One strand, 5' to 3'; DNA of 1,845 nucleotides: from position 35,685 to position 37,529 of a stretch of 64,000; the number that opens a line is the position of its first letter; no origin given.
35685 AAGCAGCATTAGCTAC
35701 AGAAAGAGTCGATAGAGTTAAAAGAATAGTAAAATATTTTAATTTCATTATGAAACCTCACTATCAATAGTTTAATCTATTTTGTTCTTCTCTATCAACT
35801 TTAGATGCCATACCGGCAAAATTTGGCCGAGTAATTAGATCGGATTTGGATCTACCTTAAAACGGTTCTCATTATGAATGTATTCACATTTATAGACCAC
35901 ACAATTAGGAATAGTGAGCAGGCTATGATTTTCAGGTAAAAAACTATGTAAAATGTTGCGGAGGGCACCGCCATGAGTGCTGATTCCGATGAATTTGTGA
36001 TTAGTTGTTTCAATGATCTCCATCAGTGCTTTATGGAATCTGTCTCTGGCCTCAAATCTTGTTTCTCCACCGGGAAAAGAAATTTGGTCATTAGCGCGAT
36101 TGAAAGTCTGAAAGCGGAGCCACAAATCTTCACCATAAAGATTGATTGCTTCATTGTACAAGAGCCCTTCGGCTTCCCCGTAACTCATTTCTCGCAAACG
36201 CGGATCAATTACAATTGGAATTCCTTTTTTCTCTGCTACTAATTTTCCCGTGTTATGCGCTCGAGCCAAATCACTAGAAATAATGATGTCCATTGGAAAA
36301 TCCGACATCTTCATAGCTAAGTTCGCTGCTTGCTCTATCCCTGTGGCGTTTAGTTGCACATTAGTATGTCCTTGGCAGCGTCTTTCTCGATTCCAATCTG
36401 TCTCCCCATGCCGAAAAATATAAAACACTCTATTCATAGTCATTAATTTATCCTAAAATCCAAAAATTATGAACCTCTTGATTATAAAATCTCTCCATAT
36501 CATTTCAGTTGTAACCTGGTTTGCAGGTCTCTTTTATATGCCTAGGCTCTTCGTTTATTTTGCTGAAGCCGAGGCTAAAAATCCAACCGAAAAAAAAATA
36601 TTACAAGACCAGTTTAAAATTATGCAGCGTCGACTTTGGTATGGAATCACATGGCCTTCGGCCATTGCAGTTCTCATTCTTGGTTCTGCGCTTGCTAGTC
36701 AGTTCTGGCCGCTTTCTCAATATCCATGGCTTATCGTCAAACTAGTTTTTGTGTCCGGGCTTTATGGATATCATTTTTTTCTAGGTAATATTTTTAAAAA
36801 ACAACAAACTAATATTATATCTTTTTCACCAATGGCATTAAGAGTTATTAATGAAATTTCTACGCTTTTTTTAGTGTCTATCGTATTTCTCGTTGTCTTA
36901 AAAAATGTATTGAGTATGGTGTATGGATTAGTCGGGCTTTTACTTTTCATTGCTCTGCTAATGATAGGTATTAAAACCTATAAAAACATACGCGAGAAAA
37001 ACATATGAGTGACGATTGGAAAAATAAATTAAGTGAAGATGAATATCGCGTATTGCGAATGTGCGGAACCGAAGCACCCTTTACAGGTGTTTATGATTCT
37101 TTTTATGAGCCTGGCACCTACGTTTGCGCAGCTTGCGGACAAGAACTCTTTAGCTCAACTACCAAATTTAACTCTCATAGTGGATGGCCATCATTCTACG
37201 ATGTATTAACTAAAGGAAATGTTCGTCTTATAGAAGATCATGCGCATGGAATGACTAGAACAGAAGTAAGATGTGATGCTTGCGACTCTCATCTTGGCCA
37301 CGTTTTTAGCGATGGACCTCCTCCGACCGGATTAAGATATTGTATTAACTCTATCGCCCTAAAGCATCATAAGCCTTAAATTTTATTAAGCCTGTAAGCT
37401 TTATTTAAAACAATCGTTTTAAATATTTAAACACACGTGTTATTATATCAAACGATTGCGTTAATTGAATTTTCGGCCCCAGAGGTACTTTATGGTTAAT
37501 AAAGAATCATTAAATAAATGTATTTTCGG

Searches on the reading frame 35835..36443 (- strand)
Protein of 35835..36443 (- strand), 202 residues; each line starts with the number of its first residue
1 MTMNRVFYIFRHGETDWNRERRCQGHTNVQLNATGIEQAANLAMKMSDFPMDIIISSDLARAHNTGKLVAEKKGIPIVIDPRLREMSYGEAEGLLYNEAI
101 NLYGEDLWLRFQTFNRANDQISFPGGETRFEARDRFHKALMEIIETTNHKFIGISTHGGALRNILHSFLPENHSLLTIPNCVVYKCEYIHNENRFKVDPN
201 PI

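Call 43: search_protein_families(library=pfam, proteins=[window:35835-36443:-], max_evalue=0.001)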
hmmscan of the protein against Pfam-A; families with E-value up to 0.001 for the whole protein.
window:35835-36443:- (202 aa): 1 family
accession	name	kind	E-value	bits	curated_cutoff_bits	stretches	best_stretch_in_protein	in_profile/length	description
PF00300.27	His_Phos_1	-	2.4e-46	158.3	21.7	1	8-196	2-189/194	Histidine phosphatase superfamily (branch 1)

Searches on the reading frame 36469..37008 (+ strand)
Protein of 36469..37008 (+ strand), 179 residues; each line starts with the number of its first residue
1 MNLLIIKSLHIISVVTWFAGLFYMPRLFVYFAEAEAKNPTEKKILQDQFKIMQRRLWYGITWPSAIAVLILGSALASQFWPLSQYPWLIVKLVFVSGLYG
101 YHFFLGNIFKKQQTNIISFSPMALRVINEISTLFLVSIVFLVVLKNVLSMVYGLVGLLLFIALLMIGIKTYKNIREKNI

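Call 43: search_protein_families(library=pfam, proteins=[window:36469-37008:+], max_evalue=0.001)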
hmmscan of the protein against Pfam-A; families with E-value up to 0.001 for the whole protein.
window:36469-37008:+ (179 aa): 1 family
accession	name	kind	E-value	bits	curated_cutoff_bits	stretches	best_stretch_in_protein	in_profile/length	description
PF03653.18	UPF0093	-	1.1e-37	130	34.2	1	5-146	7-145/146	Uncharacterised protein family (UPF0093)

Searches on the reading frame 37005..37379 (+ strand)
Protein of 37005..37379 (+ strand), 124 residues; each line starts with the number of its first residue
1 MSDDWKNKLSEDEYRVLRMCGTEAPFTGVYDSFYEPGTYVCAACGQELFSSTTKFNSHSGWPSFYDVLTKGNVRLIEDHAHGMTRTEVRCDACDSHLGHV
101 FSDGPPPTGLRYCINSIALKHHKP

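Call 43: search_protein_families(library=pfam, proteins=[window:37005-37379:+], max_evalue=0.001)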
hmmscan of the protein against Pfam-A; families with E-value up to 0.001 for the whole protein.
window:37005-37379:+ (124 aa): 2 families
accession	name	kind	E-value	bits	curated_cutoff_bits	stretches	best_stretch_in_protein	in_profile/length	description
PF01641.26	SelR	-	6.3e-49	165.2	24.9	1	9-122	1-115/116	SelR domain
PF24046.1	At4g08330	-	0.0002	21.9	27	0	84-108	75-99/129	At4g08330 beta-tent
